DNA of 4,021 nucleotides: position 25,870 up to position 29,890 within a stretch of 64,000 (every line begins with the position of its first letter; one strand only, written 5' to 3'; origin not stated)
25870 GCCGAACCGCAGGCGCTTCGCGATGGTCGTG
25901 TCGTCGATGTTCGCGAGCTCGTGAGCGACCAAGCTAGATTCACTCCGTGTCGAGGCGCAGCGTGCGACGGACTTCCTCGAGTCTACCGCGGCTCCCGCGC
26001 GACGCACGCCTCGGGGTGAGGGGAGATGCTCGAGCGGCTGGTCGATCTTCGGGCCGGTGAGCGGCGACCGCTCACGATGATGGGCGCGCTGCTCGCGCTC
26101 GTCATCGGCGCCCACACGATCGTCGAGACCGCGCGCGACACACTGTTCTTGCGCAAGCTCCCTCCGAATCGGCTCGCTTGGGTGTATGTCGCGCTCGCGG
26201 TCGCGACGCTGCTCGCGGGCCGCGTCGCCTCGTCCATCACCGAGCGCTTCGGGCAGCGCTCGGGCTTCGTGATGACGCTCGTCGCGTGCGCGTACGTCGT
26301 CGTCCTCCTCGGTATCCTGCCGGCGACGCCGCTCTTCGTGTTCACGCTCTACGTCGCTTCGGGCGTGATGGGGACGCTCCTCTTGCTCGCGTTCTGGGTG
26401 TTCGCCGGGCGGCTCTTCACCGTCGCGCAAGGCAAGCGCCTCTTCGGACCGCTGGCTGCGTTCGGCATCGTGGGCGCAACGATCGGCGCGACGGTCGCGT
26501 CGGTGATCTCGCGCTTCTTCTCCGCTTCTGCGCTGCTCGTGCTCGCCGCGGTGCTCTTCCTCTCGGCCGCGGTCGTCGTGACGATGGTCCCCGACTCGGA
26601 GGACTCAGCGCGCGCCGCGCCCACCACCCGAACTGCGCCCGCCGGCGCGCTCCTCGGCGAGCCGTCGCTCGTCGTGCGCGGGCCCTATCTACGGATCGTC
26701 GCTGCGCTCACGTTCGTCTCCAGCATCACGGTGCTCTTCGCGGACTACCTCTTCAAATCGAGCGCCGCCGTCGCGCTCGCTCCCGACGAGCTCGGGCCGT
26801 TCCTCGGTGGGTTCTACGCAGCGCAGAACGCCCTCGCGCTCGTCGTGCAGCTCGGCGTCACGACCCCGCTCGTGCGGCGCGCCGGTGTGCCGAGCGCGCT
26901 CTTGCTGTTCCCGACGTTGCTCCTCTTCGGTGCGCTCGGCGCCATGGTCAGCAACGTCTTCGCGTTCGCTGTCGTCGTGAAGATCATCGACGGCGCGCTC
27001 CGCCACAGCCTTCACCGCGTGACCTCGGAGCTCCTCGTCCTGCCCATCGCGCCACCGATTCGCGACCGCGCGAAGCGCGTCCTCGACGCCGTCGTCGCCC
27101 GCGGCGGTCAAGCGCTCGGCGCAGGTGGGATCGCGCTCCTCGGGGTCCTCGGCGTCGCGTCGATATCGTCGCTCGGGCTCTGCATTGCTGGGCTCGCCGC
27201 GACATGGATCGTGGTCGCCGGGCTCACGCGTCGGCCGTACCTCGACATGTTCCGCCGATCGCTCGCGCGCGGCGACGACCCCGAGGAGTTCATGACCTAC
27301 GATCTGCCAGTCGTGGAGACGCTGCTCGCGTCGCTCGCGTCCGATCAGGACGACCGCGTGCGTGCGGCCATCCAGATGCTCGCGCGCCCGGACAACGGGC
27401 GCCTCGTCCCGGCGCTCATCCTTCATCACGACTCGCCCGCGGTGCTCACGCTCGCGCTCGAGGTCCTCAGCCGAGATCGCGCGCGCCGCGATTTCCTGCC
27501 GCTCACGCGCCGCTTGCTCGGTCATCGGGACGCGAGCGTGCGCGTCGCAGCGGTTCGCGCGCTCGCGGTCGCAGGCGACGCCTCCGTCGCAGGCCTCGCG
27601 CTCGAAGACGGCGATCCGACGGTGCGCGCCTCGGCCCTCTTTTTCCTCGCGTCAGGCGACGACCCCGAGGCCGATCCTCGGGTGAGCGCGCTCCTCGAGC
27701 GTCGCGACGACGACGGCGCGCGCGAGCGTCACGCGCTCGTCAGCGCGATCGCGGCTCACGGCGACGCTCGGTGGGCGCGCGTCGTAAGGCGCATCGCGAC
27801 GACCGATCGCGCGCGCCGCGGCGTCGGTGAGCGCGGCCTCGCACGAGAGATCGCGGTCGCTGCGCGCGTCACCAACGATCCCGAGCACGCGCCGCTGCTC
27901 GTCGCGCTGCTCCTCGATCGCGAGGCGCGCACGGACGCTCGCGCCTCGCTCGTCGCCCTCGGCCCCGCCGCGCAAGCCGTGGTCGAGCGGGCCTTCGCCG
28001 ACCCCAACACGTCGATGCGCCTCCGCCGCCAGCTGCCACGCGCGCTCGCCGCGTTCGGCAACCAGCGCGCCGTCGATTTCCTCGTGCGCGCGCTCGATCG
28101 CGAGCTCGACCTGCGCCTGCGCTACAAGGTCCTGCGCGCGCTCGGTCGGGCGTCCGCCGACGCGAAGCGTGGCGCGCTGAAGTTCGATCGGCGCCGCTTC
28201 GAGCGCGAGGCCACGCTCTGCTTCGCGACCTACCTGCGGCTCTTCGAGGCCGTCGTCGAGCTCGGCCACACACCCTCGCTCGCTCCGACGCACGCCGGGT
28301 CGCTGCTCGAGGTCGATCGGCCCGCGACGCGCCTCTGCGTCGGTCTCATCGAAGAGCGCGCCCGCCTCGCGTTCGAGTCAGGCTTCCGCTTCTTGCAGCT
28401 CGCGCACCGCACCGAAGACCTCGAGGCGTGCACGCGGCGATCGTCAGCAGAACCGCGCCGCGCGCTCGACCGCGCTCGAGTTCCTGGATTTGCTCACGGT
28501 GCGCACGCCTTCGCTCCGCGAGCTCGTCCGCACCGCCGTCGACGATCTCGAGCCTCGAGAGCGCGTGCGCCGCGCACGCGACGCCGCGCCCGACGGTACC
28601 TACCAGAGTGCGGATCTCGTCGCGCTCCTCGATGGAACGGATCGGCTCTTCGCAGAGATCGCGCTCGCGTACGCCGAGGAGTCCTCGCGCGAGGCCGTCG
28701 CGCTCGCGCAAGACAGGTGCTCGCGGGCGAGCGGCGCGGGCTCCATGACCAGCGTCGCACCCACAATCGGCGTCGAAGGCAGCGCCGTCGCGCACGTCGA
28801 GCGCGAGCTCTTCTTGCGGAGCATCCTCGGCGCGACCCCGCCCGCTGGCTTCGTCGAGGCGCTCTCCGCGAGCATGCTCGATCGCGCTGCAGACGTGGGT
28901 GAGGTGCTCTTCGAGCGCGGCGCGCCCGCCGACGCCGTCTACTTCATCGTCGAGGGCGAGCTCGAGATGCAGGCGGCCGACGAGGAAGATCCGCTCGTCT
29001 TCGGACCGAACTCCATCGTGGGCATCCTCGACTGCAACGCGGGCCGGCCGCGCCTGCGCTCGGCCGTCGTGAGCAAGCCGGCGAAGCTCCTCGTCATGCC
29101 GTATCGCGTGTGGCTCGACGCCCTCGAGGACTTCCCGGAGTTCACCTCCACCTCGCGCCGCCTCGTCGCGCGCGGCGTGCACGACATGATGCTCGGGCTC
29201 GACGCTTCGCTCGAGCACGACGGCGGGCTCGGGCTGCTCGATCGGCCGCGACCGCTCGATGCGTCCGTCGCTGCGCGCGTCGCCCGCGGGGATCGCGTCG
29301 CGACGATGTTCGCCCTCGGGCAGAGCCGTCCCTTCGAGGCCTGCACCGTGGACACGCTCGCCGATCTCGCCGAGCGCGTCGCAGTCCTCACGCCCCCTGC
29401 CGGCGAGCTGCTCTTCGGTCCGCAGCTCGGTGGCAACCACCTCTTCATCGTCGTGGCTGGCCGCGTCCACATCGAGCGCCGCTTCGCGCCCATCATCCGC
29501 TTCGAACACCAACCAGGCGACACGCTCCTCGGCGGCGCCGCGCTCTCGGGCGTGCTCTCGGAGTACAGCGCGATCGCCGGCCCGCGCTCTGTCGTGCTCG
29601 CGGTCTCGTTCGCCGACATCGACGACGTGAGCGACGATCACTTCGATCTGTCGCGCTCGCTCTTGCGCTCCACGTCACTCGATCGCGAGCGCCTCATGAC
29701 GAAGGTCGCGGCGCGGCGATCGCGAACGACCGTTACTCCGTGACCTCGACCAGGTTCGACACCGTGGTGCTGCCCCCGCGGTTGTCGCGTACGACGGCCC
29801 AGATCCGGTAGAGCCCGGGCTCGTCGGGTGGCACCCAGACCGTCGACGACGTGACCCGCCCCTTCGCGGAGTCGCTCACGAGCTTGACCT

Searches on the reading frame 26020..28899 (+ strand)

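Call 15: search_protein_families(library=pfam, proteins=[window:26020-28899:+], max_evalue=0.01)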
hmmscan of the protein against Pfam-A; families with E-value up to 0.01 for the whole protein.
window:26020-28899:+ (960 aa): 3 families
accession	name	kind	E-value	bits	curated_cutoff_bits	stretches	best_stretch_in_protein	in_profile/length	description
PF13646.12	HEAT_2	-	4.1e-08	33.8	27.7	2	655-711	5-58/88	HEAT repeats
PF07690.21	MFS_1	-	2.5e-06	27.1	33.4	1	47-314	29-291/347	Major Facilitator Superfamily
PF02985.28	HEAT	-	0.00028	21.3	23.5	0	493-516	2-25/31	HEAT repeat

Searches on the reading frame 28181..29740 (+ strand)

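Call 15: search_protein_families(library=pfam, proteins=[window:28181-29740:+], max_evalue=0.01)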
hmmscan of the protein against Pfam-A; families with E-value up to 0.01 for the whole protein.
window:28181-29740:+ (520 aa): 1 family
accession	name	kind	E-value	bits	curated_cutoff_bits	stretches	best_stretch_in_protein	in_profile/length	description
PF00027.35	cNMP_binding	-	3.8e-16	59.3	27.5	2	240-316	7-87/89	Cyclic nucleotide-binding domain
